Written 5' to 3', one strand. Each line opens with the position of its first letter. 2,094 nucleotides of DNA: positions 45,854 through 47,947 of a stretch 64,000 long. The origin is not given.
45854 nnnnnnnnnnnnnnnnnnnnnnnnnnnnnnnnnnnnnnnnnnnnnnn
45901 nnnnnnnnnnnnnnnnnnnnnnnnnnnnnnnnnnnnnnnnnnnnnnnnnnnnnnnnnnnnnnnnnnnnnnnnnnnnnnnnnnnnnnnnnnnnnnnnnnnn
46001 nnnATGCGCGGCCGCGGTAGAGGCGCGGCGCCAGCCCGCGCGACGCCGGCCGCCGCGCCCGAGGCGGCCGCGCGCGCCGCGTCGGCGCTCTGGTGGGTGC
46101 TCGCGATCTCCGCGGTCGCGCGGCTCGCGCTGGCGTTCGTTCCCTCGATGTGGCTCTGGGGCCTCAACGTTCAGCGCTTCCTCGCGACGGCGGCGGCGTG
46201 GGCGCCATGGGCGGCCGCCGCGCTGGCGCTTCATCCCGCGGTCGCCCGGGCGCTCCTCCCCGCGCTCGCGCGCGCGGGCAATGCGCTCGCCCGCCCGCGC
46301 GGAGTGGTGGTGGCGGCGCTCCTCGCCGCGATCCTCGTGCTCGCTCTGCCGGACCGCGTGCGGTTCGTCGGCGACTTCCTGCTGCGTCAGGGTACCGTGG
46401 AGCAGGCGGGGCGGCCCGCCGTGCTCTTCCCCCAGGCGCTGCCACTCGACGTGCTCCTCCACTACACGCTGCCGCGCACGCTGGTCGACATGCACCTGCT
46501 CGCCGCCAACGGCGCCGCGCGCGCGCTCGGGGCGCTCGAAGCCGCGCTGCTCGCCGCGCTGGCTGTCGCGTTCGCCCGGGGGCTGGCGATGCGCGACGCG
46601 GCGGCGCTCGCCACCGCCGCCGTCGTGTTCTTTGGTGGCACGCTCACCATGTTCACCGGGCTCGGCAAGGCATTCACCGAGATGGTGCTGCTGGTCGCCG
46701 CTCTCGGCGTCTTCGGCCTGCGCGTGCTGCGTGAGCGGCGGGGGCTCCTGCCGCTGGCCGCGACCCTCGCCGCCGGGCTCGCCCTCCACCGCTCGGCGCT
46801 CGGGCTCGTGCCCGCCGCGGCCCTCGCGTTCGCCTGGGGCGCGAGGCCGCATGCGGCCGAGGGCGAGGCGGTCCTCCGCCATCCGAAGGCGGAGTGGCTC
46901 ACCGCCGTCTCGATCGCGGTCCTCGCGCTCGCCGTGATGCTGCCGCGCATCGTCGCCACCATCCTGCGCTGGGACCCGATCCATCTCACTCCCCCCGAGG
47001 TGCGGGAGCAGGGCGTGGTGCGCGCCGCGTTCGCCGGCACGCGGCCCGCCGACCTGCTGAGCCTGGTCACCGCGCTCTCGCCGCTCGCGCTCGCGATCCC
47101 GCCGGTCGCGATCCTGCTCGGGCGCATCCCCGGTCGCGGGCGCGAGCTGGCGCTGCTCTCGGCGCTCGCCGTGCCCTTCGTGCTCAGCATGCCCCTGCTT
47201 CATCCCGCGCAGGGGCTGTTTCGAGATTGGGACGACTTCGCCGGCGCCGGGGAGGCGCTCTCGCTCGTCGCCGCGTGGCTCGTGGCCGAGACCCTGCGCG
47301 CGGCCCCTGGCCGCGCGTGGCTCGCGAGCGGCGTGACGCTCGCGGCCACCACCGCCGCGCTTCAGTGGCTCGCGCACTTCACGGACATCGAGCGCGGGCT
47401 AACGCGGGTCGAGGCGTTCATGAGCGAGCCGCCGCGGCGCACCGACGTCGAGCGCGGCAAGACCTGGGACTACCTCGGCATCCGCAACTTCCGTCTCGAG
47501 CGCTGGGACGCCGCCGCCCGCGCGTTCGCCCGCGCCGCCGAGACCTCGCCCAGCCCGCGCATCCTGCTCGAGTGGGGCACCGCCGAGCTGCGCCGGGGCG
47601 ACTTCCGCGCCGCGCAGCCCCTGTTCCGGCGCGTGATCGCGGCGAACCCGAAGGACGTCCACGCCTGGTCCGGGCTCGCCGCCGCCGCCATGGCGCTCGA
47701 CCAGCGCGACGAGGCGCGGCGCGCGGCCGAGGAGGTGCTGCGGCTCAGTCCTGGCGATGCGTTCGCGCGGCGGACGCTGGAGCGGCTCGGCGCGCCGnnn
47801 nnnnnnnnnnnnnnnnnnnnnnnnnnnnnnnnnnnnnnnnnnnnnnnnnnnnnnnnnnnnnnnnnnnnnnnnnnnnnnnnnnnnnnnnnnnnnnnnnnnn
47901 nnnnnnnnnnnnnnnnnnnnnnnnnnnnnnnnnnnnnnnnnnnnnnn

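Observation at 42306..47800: Tandem triplication of a polytopic-membrane + TPR gene, translationally coupled, directly downstream of nth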

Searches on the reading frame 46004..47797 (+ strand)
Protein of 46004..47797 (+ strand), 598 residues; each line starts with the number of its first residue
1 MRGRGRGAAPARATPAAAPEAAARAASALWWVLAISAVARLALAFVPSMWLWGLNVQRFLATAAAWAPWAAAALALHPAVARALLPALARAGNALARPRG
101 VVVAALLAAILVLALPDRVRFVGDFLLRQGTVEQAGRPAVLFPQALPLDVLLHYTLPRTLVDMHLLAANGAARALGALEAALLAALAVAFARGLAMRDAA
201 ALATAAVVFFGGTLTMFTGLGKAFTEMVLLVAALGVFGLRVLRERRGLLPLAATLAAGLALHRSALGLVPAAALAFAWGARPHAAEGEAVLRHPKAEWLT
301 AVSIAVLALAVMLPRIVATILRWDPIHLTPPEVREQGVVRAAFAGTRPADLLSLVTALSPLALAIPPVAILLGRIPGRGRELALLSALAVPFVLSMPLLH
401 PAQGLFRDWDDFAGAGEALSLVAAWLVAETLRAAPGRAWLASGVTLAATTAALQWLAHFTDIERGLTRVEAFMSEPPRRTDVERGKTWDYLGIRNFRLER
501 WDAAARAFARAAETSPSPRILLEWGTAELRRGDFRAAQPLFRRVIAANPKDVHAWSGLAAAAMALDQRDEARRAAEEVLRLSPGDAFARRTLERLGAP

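Call 4: search_protein_families(library=pfam, proteins=[window:46004-47797:+], max_evalue=1)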
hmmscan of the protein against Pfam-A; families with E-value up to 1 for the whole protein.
window:46004-47797:+ (598 aa): 12 families
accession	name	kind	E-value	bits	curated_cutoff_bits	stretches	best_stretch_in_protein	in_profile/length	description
PF07719.23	TPR_2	-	3.3e-11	42.8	27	3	554-585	3-34/34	Tetratricopeptide repeat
PF13432.12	TPR_16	-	4.2e-09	37.1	32.7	1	522-586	1-65/65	Tetratricopeptide repeat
PF14559.12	TPR_19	-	2.2e-08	34.8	25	1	529-586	2-59/68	Tetratricopeptide repeat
PF13428.12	TPR_14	-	3.9e-07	30.6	23.5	3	518-560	1-43/44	Tetratricopeptide repeat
PF23914.1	TPR_CcmH_CycH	-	4.4e-07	30.3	42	1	486-584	51-153/158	Cytochrome c-type biogenesis protein H TPR domain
PF00515.34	TPR_1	-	3.1e-05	24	27.8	1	554-584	3-33/34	Tetratricopeptide repeat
PF13174.12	TPR_6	-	0.0013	19.6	26.3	0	521-550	3-32/33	Tetratricopeptide repeat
PF13424.12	TPR_12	-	0.017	15.7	30.1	0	554-596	5-52/77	Tetratricopeptide repeat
PF13181.12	TPR_8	-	0.019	15.5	25.7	0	553-584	2-33/34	Tetratricopeptide repeat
PF13431.12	TPR_17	-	0.045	14.5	24.4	1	540-572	1-33/34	Tetratricopeptide repeat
PF13176.12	TPR_7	-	0.26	11.9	27.9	0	530-549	11-32/36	Tetratricopeptide repeat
PF13374.12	TPR_10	-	0.42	11.1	27.5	0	558-581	8-31/42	Tetratricopeptide repeat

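Call 5: search_protein_families(library=ncbifam, proteins=[window:46004-47797:+], max_evalue=1)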
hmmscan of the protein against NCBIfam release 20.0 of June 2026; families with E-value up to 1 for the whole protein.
window:46004-47797:+ (598 aa): 9 families
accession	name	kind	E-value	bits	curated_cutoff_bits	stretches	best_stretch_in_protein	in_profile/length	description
TIGR02552.1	LcrH_SycD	equivalog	5.9e-06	26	104.8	1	530-575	30-75/136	SycD/LcrH family type III secretion system chaperone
TIGR02917.1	PEP_TPR_lipo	equivalog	8.2e-06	24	312.2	1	490-585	130-226/899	XrtA/PEP-CTERM system TPR-repeat protein PrsT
NF033920.0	C39_PA2778_fam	equivalog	3.1e-05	23.5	150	1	499-583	170-255/255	PA2778 family cysteine peptidase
NF008520.0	PRK11447.1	equivalog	0.00018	19.5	858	1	521-594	354-427/1157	cellulose synthase complex outer membrane protein BcsC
TIGR03939.1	PGA_TPR_OMP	equivalog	0.0012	17.1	366.65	1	502-590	412-501/800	poly-beta-1,6 N-acetyl-D-glucosamine export porin PgaA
TIGR02521.1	type_IV_pilW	equivalog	0.0077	15.8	154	1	520-586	33-99/234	type IV pilus biogenesis/stability protein PilW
NF040959.1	MamA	equivalog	0.014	14.9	200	1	491-585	77-172/204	magnetosome protein MamA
NF052400.1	M48_BAM_BepA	equivalog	0.027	13.2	570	1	501-581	357-438/483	beta-barrel assembly-enhancing protease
TIGR02795.1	tol_pal_ybgF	equivalog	0.15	12.7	90.1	1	524-589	45-113/119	tol-pal system protein YbgF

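Call 8: find_homologous_proteins(query=window:46004-47797:+, max_evalue=0.001)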
Query window:46004-47797:+ (598 aa): 417 proteins with E <= 0.001 among 8000 candidates; the best 120 are listed.
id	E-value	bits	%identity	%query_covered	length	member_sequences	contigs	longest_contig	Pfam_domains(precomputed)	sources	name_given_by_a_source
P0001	0.0e+0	1167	100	95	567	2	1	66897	PF14559.13,PF23914.2,PF13432.13,PF13428.13,PF07719.24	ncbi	ncbi:MAG TPA: tetratricopeptide repeat protein [Candidatus Eisenbacteria bacterium]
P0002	4.7e-267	905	77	92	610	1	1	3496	PF14559.13,PF23914.2,PF13432.13,PF13428.13,PF07719.24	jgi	-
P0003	1.0e-243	828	72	92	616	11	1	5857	PF14559.13,PF13432.13,PF07719.24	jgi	-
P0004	1.2e-241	821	73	92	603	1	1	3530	PF14559.13,PF23914.2,PF13432.13,PF13428.13,PF07719.24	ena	-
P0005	1.7e-239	814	71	92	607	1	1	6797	PF14559.13,PF23914.2,PF13432.13,PF07719.24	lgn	-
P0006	2.9e-237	807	71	92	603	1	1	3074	PF14559.13,PF13432.13,PF13428.13,PF07719.24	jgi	jgi:tetratricopeptide repeat protein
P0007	9.9e-237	805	68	93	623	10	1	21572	PF14559.13,PF13432.13,PF13428.13,PF07719.24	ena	-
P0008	9.6e-231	785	70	92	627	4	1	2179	PF13432.13,PF07719.24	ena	-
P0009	2.2e-228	778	69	92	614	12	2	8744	PF07719.24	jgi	-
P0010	1.1e-227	775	67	92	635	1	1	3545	PF14559.13,PF13432.13,PF07719.24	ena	-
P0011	5.1e-226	770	67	93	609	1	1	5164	PF14559.13,PF23914.2,PF13432.13,PF13428.13,PF07719.24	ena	-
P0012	1.5e-200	686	64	93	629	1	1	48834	-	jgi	jgi:tetratricopeptide (TPR) repeat protein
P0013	2.5e-194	665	61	92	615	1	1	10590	PF14559.13,PF23914.2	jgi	-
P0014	5.2e-191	654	65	85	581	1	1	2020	PF07719.24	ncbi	ncbi:MAG TPA: hypothetical protein VIW03_11880, partial [Anaeromyxobacter sp.]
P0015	1.7e-184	633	60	94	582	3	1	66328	PF14559.13,PF13432.13,PF13428.13,PF07719.24,PF13174.13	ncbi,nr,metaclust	ncbi:MAG: hypothetical protein A2W00_02150 [Candidatus Eisenbacteria bacterium RBG_16_71_46]|nr:MAG:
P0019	2.0e-171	590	54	92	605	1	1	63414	PF23914.2,PF07719.24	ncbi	-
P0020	2.4e-170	586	55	98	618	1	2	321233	PF13428.13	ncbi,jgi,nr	ncbi:MAG TPA: hypothetical protein VL332_10110 [Candidatus Saccharimonadaceae bacterium]|jgi:hypothe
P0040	1.3e-164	567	57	91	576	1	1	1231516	PF13432.13,PF07719.24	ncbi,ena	-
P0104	5.2e-157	542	54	93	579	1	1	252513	PF23914.2,PF07719.24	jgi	jgi:hypothetical protein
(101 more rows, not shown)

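Call 13: search_solved_structures(query=A2, max_evalue=10)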
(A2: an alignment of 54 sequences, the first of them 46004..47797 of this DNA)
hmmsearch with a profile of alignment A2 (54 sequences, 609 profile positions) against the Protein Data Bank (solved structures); distinct sequences matched with E-value up to 10: 285 (the best 60 are shown).
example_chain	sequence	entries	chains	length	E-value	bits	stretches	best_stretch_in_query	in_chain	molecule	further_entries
9qhb_A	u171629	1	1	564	4.2e-56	193.6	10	490-592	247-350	Engineered tetratricopeptide repeat protein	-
8bu0_A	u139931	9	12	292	9.6e-30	106.6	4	490-600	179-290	Consensus tetratricopeptide repeat protein | Crystal structure of an 8-repeat consensus TPR superhelix with Zinc. | Monomer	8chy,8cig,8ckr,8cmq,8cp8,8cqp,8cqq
9qhc_A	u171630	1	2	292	3.8e-27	98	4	488-600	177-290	Engineered tetratricopeptide repeat protein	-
7yeh_B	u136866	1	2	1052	3.3e-20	75.1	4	503-601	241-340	UDP-N-acetylglucosamine--peptide N-acetylglucosaminyltransferase 110 kDa subunit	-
7yea_A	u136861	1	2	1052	6e-20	74.2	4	503-601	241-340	UDP-N-acetylglucosamine--peptide N-acetylglucosaminyltransferase 110 kDa subunit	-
7ntf_A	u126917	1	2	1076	8.5e-20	73.7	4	503-601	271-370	Isoform 1 of UDP-N-acetylglucosamine--peptide N-acetylglucosaminyltransferase 110 kDa subu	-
1w3b_A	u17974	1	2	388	6.7e-19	70.7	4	503-602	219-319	UDP-N-ACETYLGLUCOSAMINE--PEPTIDE N-ACETYLGLUCOSAMINYLTRANSFERASE 110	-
6eou_A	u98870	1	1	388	8.5e-19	70.4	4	503-602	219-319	UDP-N-acetylglucosamine--peptide N-acetylglucosaminyltransferase 110 kDa subunit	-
6b85_J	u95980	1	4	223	9.4e-17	63.7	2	499-590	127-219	TMHC4_R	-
7obi_A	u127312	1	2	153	9.6e-16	60.3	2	520-600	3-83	CTPR-rv4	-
9gzg_A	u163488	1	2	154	1.7e-15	59.5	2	525-600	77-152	Engineered CTPR protein with glutamic acids for conductivity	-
9eh1_Q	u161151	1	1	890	3.7e-14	55.1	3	497-600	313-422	RNA polymerase-associated protein CTR9 homolog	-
8ch0_A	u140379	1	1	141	4.7e-14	54.7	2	526-592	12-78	Consensus tetratricopeptide repeat protein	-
2fo7_A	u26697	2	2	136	4.8e-14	54.7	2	526-592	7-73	SYNTHETIC CONSENSUS TPR PROTEIN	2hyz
1na0_A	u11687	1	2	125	1.5e-13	53.1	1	486-600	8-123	designed protein CTPR3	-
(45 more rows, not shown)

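Call 19: find_encoding_contigs(protein=P0040, flank=10000, max_places=2)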
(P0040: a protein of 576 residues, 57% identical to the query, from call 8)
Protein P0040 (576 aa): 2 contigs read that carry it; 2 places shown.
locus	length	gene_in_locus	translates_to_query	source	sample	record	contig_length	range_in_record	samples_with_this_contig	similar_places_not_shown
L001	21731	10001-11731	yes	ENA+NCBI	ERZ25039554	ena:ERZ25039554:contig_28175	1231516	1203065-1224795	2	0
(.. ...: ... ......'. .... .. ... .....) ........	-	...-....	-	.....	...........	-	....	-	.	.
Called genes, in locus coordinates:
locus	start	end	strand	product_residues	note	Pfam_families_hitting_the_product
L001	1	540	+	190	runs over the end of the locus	PF03167:UDG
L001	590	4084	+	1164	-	PF00772:DnaB, PF03796:DnaB_C, PF06745:ATPase (faint), PF13481:AAA_25, PF14890:Intein_splicing, PF14528:LAGLIDADG_3, PF02405:MlaE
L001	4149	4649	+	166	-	PF00005:ABC_tran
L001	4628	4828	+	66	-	-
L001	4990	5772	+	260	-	PF02470:MlaD, PF28544:Helical_needle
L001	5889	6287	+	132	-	PF00190:Cupin_1 (weak), PF07883:Cupin_2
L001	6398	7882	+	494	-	PF18073:Zn_ribbon_LapB, PF13481:AAA_25, PF03796:DnaB_C, PF06745:ATPase, PF13191:AAA_16 (weak), PF23442:DUF7125, PF25199:nSTAND_NTPase5 (weak), PF13541:ChlI (faint)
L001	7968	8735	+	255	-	-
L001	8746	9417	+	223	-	PF01128:IspD, PF12804:NTP_transf_3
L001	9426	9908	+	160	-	PF02542:YgbB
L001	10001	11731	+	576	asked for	PF07719:TPR_2 (faint), PF13432:TPR_16 (weak)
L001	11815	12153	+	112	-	PF01978:TrmB (weak)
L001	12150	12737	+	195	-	-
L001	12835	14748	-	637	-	PF02129:Peptidase_S15, PF00326:Peptidase_S9, PF08530:PepX_C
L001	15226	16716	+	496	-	PF00749:tRNA-synt_1c, PF19269:Anticodon_2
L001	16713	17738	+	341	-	PF01820:Dala_Dala_lig_N, PF02222:ATP-grasp (weak), PF02786:CPSase_L_D2 (weak), PF07478:Dala_Dala_lig_C, PF13535:ATP-grasp_4 (faint)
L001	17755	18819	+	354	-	PF27529:AMPT (weak), PF05343:Peptidase_M42, PF01546:Peptidase_M20 (faint)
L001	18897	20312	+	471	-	PF01406:tRNA-synt_1e, PF01921:tRNA-synt_1f (faint), PF09334:tRNA-synt_1g (weak), PF09190:DALR_2, PF23493:CysS_C (weak)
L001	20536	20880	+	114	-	-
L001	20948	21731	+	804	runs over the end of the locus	PF17874:TPR_MalT (weak), PF13424:TPR_12 (weak), PF13424:TPR_12, PF00158:Sigma54_activat, PF14532:Sigma54_activ_2, PF07728:AAA_5, PF25601:AAA_lid_14, PF02954:HTH_8, +6 more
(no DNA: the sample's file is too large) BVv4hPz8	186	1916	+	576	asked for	PF07719:TPR_2 (faint), PF13432:TPR_16 (weak)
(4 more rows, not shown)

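Call 20: find_encoding_contigs(protein=P0104, flank=10000, max_places=2)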
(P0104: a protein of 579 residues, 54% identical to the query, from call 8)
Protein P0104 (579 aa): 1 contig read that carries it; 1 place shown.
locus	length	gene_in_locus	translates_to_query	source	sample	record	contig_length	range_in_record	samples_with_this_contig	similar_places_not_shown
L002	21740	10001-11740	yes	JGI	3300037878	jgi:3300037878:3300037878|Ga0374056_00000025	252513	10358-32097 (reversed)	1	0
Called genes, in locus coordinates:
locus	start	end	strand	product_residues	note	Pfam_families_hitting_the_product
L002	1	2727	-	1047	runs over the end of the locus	PF00873:ACR_tran, PF03176:MMPL, PF02355:SecD_SecF_C (weak)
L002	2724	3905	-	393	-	PF25919:BSH_CusB (faint), PF25917:BSH_RND, PF25876:HH_MFP_RND (weak), PF25954:Beta-barrel_RND_2 (faint), PF25944:Beta-barrel_RND, PF25967:RND-MFP_C, PF25989:YknX_C (weak)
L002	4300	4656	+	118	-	-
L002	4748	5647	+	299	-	PF00730:HhH-GPD, PF00633:HHH (weak)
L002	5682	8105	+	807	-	PF01343:Peptidase_S49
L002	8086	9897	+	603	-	PF13428:TPR_14 (faint), PF07719:TPR_2 (faint)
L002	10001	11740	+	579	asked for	PF07719:TPR_2 (faint), PF23914:TPR_CcmH_CycH (faint)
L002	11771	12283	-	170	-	PF00903:Glyoxalase, PF13669:Glyoxalase_4 (faint), PF18029:Glyoxalase_6 (weak)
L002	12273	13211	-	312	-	PF00561:Abhydrolase_1, PF12146:Hydrolase_4, PF12697:Abhydrolase_6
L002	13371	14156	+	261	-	-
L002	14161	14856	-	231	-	PF13428:TPR_14 (faint), PF14559:TPR_19 (faint)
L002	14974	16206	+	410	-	PF00149:Metallophos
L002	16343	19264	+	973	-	PF13476:AAA_23 (weak)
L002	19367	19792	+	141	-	PF00210:Ferritin, PF02915:Rubrerythrin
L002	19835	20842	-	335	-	PF03706:LPG_synthase_TM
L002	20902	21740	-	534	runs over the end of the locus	PF09924:LPG_synthase_C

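Call 24: predict_structure(alignment_id=A2)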
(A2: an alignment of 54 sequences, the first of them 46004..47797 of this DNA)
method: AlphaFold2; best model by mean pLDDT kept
length: 598 residues; sequences in the alignment: 54
mean_pLDDT: 91.7   pTM: 0.92
mean pLDDT of the five models: 91.7, 90.0, 89.9, 89.7, 89.6
residues with pLDDT >= 90: 464; 70-90: 98; 50-70: 31; < 50: 5
segments of 3 or more residues with pLDDT < 50: 1-3
pLDDT, mean of each block of 10 residues (from residue 1): 57 88 98 98 96 95 97 98 98 97 96 88 72 82 89 90 91 89 97 97 97 60 78 98 94 97 95 96 65 80 98 95 80 88 91 93 98 95 98 90 79 92 98 97 97 92 96 95 93 95 98 96 98 98 98 98 98 98 98 90
secondary structure, 60 per line:
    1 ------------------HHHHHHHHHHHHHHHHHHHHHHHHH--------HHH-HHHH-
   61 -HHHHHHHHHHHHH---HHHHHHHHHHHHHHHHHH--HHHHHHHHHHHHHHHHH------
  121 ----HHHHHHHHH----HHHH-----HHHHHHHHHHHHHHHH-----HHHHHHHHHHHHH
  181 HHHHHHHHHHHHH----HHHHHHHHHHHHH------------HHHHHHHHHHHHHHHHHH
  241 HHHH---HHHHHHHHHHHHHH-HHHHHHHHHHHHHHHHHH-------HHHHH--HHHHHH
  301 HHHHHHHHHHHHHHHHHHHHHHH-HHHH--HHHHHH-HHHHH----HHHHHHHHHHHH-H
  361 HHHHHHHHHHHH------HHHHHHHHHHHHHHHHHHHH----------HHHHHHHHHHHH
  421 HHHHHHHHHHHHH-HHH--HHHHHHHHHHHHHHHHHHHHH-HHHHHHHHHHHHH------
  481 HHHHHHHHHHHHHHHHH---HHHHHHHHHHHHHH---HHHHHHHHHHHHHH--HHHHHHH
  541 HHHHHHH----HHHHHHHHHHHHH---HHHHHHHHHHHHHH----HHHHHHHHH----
elements in order: H19-43 H56-59 H62-74 H78-95 H98-114 H125-133 H138-141 H147-162 H168-193 H198-210 H223-244 H248-261 H263-280 H288-292 H295-323 H325-328 H331-336 H338-342 H347-358 H360-372 H379-398 H409-433 H440-460 H462-474 H481-497 H501-514 H518-531 H534-547 H552-564 H568-581 H586-594

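Call 27: fold_search(model_id=the predicted structure, library=pdb)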
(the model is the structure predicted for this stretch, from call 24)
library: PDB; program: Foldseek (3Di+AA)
matches with E <= 10: 1402; with E <= 0.001: 58
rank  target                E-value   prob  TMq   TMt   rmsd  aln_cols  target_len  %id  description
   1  9ijj_l                3.1e-05  1.00  0.22  0.16  16.2       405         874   16  In situ structure of the central apparatus in mouse sperm axoneme. (released 2025-06-04)
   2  8chy                  3.8e-05  1.00  0.23  0.45  13.3       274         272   16  Crystal structure of an 8-repeat consensus TPR superhelix with Zinc. (released 2024-02-21)
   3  9gzg_A                7.4e-05  1.00  0.20  0.69   3.5       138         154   23  Crystal structure of CTPR4E4 mutant (released 2025-10-15)
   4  9qhc_B                1.1e-04  1.00  0.22  0.44  12.9       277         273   16  Crystal structure of 8-repeat CTPR protein with eliminated coordination sites (released 2025-10-22)
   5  5l9u_F                1.4e-04  1.00  0.20  0.24  25.5       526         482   14  Model of human Anaphase-promoting complex/Cyclosome (APC/C-CDH1) with a cross linked Ubiquitin variant-substrate-UBE2C (released 2016-09-14)
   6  2y4t_A                1.9e-04  1.00  0.24  0.31  16.1       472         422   15  Crystal structure of the human co-chaperone P58(IPK) (released 2011-08-10)
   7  9qhb                  2.2e-04  1.00  0.22  0.43  13.5       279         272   16  Crystal structure of 16-repeat CTPR protein with eliminated coordination sites (released 2025-10-22)
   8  4cgv_B                2.3e-04  1.00  0.19  0.84   1.5       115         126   23  First TPR of Spaghetti (RPAP3) bound to HSP90 peptide SRMEEVD (released 2014-05-14)
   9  6fd7_MODEL_1_A        2.3e-04  1.00  0.18  0.79   1.9       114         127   24  NMR structure of the first TPR domain of the human RPAP3 protein (released 2018-08-01)
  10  6xt9_D                2.4e-04  1.00  0.18  0.27  19.9       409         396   14  Subunits BBS 1,4,8,9,18 of the human BBSome complex (released 2020-01-29)
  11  4ui9_H                2.4e-04  1.00  0.20  0.24  25.5       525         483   14  Atomic structure of the human Anaphase-Promoting Complex (released 2015-06-17)
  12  4cgv_C                2.5e-04  1.00  0.19  0.84   1.5       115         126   23  First TPR of Spaghetti (RPAP3) bound to HSP90 peptide SRMEEVD (released 2014-05-14)
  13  6q6g_P                2.5e-04  1.00  0.20  0.24  24.9       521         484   14  Cryo-EM structure of the APC/C-Cdc20-Cdk2-cyclinA2-Cks2 complex, the D1 box class (released 2019-09-11)
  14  2y4t_B                2.7e-04  1.00  0.20  0.27  19.2       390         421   17  Crystal structure of the human co-chaperone P58(IPK) (released 2011-08-10)
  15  9gaw_P                2.8e-04  1.00  0.20  0.24  25.1       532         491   13  High-resolution structure of the Anaphase-promoting complex/cyclosome (APC/C) bound to co-activator Cdh1 (released 2024-08-14)
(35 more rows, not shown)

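Call 35: find_encoding_contigs(protein=P0019, flank=10000, max_places=2)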
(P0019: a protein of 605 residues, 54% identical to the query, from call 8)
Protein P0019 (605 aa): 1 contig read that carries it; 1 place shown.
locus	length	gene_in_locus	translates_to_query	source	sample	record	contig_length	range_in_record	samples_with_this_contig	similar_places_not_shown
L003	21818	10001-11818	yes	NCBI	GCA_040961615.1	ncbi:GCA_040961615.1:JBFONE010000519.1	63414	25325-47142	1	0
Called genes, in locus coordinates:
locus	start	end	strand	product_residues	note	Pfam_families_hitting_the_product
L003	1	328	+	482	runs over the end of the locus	PF02810:SEC-C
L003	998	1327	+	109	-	-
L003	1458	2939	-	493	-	-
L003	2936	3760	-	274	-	-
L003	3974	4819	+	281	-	-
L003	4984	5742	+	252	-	PF00730:HhH-GPD, PF00633:HHH (weak)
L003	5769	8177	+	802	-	PF01343:Peptidase_S49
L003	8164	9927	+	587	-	PF07719:TPR_2 (faint), PF13428:TPR_14 (weak), PF13432:TPR_16, PF14559:TPR_19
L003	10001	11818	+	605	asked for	PF07719:TPR_2 (faint), PF23914:TPR_CcmH_CycH (weak)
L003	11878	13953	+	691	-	PF07719:TPR_2 (faint), PF14559:TPR_19 (faint)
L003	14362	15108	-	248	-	PF14559:TPR_19 (faint)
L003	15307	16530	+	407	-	PF00149:Metallophos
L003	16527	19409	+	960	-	-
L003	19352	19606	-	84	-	-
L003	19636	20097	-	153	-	PF19762:DUF6249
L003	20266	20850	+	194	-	PF04542:Sigma70_r2, PF08281:Sigma70_r4_2, PF04545:Sigma70_r4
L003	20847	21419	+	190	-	-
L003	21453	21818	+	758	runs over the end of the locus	PF03190:Thioredox_DsbH, PF13098:Thioredoxin_2 (faint), PF13899:Thioredoxin_7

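Call 72: find_encoding_contigs(protein=P0020, flank=10000, max_places=1)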
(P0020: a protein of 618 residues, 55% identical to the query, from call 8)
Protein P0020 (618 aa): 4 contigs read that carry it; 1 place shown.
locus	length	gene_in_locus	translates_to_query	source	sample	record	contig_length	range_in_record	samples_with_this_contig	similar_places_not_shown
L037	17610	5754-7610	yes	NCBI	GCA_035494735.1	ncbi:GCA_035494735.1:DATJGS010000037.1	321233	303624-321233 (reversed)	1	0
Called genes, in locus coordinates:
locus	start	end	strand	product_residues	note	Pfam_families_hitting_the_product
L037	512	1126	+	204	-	PF00730:HhH-GPD, PF00633:HHH (weak)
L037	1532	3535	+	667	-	PF07719:TPR_2 (faint)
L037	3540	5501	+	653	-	PF07719:TPR_2 (faint)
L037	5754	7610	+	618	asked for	PF13428:TPR_14 (faint)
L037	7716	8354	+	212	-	-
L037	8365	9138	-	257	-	-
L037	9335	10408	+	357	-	PF13428:TPR_14 (faint), PF14559:TPR_19 (faint), PF13181:TPR_8 (faint), PF21033:RMD1-3, PF13432:TPR_16 (weak), PF07719:TPR_2 (weak)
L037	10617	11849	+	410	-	PF00149:Metallophos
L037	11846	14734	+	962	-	PF02463:SMC_N (faint), PF13476:AAA_23, PF13514:AAA_27 (weak)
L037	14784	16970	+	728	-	PF02225:PA, PF04389:Peptidase_M28, PF04253:TFR_dimer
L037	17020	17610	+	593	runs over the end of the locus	-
